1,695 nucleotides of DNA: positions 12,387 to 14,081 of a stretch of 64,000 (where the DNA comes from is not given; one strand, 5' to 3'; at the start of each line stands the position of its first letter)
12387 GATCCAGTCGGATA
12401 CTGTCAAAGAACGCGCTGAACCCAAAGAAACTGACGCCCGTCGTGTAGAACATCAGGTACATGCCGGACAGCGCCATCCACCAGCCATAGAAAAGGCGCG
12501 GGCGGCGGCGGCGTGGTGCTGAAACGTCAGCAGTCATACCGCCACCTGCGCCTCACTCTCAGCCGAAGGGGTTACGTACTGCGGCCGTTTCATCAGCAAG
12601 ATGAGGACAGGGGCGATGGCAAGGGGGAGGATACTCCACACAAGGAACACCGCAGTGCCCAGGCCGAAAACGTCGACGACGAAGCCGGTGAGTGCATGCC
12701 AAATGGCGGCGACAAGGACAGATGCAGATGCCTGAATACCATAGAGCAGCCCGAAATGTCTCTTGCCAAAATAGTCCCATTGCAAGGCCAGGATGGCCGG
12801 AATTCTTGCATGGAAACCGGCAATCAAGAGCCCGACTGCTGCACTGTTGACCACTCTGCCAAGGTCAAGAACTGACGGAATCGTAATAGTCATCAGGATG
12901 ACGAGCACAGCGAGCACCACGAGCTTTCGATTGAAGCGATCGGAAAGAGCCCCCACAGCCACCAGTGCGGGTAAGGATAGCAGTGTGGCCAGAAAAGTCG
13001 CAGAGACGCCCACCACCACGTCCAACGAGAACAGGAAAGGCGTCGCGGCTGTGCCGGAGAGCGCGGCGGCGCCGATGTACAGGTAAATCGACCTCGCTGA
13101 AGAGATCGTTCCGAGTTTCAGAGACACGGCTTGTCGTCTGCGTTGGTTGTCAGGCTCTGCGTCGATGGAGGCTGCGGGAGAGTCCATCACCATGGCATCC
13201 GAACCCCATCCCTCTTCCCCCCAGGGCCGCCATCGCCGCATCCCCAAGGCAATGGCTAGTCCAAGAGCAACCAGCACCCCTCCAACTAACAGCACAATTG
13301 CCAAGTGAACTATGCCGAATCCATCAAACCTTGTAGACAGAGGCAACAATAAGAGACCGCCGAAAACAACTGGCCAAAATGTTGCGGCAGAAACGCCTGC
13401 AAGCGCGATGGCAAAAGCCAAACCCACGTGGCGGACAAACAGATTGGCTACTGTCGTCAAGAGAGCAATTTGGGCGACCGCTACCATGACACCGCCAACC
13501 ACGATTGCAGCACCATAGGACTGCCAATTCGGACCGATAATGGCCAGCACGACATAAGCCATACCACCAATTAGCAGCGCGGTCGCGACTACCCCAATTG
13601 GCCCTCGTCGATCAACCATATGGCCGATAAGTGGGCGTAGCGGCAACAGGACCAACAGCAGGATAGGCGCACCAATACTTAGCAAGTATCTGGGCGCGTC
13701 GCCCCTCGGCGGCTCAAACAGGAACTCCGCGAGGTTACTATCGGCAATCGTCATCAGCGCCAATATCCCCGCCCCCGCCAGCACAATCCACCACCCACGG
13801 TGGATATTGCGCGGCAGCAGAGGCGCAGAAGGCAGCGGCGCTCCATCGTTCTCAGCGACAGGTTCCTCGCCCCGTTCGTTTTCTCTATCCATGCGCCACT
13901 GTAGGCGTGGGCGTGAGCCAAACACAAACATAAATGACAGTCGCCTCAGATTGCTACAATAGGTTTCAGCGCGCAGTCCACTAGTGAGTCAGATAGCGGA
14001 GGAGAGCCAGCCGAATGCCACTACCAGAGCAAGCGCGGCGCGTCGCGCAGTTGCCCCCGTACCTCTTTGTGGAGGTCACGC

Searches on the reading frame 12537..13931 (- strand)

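Call 85: search_protein_families(library=pfam, proteins=[window:12537-13931:-], max_evalue=0.001)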
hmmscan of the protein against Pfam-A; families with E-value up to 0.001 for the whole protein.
window:12537-13931:- (465 aa): 1 family
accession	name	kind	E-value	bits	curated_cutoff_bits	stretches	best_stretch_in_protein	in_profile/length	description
PF07690.21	MFS_1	-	5.1e-11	42.5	33.4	2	91-357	41-291/347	Major Facilitator Superfamily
